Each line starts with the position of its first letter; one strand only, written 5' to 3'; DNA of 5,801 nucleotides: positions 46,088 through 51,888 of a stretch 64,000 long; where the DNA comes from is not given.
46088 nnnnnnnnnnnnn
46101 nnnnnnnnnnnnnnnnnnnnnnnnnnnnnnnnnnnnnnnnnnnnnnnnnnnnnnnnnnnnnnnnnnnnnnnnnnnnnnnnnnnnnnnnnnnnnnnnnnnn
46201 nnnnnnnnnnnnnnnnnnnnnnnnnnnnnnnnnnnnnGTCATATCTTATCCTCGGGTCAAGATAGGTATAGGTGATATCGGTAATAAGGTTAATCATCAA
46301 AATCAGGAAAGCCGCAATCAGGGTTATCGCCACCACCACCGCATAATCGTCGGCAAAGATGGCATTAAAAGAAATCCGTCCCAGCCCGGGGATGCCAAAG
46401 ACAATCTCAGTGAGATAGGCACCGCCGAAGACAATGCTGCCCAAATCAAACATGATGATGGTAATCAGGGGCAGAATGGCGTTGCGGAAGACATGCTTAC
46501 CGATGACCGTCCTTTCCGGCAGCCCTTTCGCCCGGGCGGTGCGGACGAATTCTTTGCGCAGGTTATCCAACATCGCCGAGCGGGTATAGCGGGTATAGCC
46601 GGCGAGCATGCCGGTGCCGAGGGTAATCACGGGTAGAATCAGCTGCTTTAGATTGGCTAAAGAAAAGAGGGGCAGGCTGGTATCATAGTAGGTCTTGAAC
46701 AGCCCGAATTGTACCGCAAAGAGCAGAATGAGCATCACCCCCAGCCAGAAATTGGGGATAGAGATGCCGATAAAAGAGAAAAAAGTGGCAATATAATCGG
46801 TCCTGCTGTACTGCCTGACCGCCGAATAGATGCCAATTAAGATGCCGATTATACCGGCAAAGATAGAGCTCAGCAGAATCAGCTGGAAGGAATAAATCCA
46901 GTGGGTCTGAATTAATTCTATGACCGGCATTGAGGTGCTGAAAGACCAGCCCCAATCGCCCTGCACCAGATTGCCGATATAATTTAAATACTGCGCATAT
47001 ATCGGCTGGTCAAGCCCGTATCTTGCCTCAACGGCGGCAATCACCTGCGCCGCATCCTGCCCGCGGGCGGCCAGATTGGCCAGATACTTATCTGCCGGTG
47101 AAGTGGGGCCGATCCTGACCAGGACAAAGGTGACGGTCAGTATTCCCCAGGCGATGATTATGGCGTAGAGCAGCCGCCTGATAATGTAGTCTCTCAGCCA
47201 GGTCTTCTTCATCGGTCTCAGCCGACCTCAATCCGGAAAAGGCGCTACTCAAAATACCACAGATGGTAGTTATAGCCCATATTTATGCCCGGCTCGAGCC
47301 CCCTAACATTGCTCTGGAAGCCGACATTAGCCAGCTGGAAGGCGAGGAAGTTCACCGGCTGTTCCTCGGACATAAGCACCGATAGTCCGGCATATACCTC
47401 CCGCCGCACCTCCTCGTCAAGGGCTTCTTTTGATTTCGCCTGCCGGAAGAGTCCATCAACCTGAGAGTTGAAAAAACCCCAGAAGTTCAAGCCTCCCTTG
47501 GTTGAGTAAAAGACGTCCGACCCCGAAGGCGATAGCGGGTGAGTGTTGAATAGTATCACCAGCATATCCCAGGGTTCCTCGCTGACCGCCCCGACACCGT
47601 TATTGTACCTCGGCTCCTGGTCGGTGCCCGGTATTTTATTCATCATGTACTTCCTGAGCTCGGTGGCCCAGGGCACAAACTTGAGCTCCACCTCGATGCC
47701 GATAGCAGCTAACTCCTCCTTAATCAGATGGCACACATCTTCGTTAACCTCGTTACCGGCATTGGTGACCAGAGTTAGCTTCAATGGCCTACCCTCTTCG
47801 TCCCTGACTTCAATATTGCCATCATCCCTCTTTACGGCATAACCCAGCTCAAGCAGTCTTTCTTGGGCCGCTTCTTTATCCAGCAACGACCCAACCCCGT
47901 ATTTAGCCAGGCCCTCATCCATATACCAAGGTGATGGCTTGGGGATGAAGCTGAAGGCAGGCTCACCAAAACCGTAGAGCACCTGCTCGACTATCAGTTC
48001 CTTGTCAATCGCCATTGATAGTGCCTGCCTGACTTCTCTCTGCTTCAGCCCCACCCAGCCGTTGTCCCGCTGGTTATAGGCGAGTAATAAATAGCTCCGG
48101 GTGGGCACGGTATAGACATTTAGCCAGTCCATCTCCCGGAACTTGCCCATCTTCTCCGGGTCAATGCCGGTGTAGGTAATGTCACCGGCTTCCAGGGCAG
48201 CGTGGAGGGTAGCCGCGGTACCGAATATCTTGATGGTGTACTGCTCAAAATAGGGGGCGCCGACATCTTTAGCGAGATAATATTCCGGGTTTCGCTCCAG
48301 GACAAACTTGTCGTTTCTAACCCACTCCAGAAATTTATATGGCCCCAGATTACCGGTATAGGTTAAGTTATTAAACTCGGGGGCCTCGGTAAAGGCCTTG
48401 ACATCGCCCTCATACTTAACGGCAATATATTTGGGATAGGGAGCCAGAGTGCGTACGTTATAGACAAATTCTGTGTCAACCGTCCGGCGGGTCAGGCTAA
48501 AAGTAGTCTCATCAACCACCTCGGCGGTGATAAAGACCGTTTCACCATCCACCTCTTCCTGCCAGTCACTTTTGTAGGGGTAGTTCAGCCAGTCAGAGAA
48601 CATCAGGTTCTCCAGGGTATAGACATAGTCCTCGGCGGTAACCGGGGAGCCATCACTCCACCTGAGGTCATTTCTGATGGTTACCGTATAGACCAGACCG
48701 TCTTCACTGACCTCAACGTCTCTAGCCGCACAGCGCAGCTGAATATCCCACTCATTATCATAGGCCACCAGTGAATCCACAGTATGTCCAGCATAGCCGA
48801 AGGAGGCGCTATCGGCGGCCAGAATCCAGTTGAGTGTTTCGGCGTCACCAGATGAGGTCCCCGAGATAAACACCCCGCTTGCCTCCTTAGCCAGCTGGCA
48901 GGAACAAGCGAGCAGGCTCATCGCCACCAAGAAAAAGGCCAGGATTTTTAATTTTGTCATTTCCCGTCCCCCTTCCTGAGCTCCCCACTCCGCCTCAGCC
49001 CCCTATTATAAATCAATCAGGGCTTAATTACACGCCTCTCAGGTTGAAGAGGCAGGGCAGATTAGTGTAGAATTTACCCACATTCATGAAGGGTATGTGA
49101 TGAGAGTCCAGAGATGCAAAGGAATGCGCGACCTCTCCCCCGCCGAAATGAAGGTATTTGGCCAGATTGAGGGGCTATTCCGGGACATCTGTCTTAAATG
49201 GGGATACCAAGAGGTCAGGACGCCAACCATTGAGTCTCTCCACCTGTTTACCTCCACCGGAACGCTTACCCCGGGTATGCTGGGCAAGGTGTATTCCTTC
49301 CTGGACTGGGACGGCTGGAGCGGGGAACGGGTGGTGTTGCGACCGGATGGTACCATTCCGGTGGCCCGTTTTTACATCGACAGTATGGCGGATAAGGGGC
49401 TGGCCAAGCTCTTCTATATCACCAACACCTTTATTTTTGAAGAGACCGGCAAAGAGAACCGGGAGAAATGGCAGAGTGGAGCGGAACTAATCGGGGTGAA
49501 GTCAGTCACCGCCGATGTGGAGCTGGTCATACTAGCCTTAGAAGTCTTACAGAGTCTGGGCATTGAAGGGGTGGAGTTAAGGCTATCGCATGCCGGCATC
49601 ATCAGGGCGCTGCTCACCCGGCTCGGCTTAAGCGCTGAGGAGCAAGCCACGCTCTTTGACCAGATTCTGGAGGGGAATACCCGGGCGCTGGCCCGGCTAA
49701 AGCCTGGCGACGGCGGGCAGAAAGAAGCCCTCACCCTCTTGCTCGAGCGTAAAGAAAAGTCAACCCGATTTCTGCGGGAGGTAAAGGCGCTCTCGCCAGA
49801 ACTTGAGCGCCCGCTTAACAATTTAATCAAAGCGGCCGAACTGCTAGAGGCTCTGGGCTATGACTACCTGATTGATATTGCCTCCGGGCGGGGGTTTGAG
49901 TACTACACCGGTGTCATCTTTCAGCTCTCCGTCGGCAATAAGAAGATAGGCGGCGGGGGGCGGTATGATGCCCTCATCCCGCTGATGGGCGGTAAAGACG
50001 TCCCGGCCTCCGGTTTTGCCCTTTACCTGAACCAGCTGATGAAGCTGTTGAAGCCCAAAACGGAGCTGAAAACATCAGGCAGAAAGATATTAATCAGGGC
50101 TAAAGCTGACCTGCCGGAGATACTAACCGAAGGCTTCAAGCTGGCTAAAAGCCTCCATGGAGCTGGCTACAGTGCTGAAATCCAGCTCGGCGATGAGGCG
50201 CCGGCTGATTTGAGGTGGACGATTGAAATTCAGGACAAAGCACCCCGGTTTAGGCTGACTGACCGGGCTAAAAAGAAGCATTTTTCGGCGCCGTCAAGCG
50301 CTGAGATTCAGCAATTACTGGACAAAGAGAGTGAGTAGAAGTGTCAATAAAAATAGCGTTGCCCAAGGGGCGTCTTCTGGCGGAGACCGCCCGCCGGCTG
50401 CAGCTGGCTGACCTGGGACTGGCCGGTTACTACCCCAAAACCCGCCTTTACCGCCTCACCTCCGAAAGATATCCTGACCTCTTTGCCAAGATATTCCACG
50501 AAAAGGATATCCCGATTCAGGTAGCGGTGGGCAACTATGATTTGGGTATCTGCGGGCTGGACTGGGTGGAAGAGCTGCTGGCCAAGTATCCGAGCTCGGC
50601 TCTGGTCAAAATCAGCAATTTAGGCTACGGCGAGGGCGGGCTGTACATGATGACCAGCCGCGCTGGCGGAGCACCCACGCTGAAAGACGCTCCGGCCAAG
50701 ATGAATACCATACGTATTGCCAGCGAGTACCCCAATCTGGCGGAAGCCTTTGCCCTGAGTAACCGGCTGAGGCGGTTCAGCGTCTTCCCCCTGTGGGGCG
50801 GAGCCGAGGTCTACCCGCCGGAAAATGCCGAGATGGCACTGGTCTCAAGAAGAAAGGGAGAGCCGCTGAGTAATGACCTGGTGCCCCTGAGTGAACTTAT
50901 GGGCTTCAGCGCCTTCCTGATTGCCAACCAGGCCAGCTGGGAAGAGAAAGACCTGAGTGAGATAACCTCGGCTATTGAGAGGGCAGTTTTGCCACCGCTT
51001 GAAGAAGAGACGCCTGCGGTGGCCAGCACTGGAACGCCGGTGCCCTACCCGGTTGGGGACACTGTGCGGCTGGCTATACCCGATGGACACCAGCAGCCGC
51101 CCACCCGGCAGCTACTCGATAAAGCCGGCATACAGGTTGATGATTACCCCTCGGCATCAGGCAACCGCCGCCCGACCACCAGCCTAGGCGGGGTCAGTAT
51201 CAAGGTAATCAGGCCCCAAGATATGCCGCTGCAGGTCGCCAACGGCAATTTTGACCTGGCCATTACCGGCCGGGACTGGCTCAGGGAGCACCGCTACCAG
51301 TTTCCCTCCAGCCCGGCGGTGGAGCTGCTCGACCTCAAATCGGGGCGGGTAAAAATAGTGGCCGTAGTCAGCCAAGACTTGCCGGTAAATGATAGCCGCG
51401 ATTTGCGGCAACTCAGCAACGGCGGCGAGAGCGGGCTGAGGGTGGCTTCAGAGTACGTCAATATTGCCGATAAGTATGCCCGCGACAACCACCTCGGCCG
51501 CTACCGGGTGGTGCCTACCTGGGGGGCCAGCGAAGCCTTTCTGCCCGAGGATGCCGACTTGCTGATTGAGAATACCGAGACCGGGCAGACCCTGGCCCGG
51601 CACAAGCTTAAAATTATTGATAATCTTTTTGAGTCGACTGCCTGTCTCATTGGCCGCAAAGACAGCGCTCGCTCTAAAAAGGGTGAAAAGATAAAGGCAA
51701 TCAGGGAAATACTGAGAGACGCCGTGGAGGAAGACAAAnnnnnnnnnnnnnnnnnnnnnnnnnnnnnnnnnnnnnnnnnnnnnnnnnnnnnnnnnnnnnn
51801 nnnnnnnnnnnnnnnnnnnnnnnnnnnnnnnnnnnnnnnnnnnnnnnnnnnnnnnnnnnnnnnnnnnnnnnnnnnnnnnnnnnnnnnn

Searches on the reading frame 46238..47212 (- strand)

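Call 21: search_protein_families(library=ncbifam, proteins=[window:46238-47212:-], max_evalue=1e-30)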
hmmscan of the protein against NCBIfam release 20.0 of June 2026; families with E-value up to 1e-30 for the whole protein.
window:46238-47212:- (325 aa): 12 families
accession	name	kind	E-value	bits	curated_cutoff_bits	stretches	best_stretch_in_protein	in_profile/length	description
NF045470.1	Opp2B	equivalog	2.6e-82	276.4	350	1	13-323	1-300/300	nickel ABC transporter permease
NF045469.1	Opp1B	equivalog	5.2e-69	233.1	380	1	7-323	2-307/307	nickel/cobalt ABC transporter permease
TIGR02789.1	nickel_nikB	equivalog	6.1e-69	232.8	447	1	7-323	2-307/314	nickel ABC transporter permease subunit NikB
NF045471.1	Opp3B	equivalog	1.4e-66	225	480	1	8-323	3-303/308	oligopeptide ABC transporter permease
NF045472.1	Opp4B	equivalog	2.8e-66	224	450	1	8-323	3-319/319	oligopeptide ABC transporter permease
NF011661.0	PRK15081.1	equivalog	1.2e-62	212.2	463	1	8-324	3-305/306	glutathione ABC transporter permease GsiC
NF007677.0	PRK10352.1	equivalog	1.4e-61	208.3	433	1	8-324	3-308/314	nickel ABC transporter permease subunit NikB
NF007008.0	PRK09471.1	equivalog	5.5e-60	203.4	388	1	8-324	3-306/306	oligopeptide ABC transporter permease OppB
NF008161.0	PRK10914.1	equivalog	2.2e-56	191.5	590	1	188-324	202-337/339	dipeptide ABC transporter permease DppB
NF011712.0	PRK15133.1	subfamily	3.8e-52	177.4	445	1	49-324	78-361/364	microcin C ABC transporter permease YejB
NF043081.1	MMSYN1_0165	equivalog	7.1e-35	120.7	350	1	93-323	163-385/388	oligopeptide ABC transporter permease OppB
NF011690.0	PRK15110.1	equivalog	7e-31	107.8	432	0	185-316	177-307/321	putrescine export ABC transporter permease SapB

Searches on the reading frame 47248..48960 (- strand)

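Call 21: search_protein_families(library=ncbifam, proteins=[window:47248-48960:-], max_evalue=1e-30)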
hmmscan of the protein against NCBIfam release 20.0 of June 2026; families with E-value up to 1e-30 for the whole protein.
window:47248-48960:- (571 aa): 1 family
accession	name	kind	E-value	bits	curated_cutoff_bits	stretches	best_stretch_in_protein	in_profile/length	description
NF045467.1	Opp4A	equivalog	9.8e-43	146.2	650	1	29-427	35-431/556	oligopeptide ABC transporter substrate-binding protein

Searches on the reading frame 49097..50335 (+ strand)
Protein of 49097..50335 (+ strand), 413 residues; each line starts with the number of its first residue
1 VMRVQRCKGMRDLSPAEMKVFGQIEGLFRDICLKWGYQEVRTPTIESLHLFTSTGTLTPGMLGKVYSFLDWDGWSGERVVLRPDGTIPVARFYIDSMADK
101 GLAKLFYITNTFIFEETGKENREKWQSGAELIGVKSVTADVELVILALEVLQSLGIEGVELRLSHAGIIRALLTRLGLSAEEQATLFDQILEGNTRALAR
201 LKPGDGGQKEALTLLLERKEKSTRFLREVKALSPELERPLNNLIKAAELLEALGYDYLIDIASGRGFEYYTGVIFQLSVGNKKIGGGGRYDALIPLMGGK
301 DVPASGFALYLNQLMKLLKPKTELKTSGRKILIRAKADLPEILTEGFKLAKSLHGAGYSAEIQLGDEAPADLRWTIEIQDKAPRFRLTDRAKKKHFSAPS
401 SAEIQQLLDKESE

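Call 21: search_protein_families(library=ncbifam, proteins=[window:49097-50335:+], max_evalue=1e-30)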
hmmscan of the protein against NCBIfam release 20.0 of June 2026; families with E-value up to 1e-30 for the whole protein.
window:49097-50335:+ (413 aa): 8 families
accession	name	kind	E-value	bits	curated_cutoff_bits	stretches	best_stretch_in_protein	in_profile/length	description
TIGR00443.1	hisZ_biosyn_reg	equivalog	1.7e-62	211.4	271.65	1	11-319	1-313/314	ATP phosphoribosyltransferase regulatory subunit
TIGR00442.1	hisS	equivalog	1.1e-60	205.8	286.75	1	5-366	1-360/406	histidine--tRNA ligase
NF008936.0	PRK12292.1-3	equivalog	8.4e-42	143.4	492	1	7-375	8-380/406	ATP phosphoribosyltransferase regulatory subunit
NF008940.0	PRK12292.2-3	equivalog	1.5e-40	139.2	450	1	5-373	4-377/404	ATP phosphoribosyltransferase regulatory subunit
NF008941.0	PRK12292.2-4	equivalog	1.4e-38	132.9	447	1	6-333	9-337/393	ATP phosphoribosyltransferase regulatory subunit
NF008942.0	PRK12292.2-5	equivalog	4.7e-37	127.6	643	1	7-360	12-368/434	ATP phosphoribosyltransferase regulatory subunit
NF008935.0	PRK12292.1-1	equivalog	2.6e-35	122.1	350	1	9-323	9-322/382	ATP phosphoribosyltransferase regulatory subunit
NF008938.0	PRK12292.1-6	equivalog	2.5e-32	112.3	833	1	7-339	9-344/420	ATP phosphoribosyltransferase regulatory subunit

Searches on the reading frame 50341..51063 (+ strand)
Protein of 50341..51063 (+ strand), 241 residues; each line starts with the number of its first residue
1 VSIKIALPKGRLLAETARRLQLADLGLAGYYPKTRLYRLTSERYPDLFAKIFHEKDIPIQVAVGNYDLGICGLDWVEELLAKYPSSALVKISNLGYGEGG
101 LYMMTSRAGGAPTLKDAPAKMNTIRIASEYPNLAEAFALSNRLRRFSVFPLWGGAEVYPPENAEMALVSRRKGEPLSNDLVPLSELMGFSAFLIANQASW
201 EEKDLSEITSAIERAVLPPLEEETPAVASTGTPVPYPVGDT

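Call 27: search_protein_families(library=pfam, proteins=[window:50341-51063:+], max_evalue=0.001)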
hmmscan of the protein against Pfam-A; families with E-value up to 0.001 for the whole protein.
window:50341-51063:+ (241 aa): 1 family
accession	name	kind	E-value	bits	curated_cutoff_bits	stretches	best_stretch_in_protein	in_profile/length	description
PF01634.23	HisG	-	1.6e-21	77.4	25.5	1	54-213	2-157/158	ATP phosphoribosyltransferase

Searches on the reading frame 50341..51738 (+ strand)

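Call 21: search_protein_families(library=ncbifam, proteins=[window:50341-51738:+], max_evalue=1e-30)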
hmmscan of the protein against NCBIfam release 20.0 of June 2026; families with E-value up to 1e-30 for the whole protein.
window:50341-51738:+ (466 aa): 1 family
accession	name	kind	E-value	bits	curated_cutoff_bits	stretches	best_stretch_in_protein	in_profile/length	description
TIGR00070.1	hisG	equivalog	7.1e-67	224.8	75.75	1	242-437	1-182/183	ATP phosphoribosyltransferase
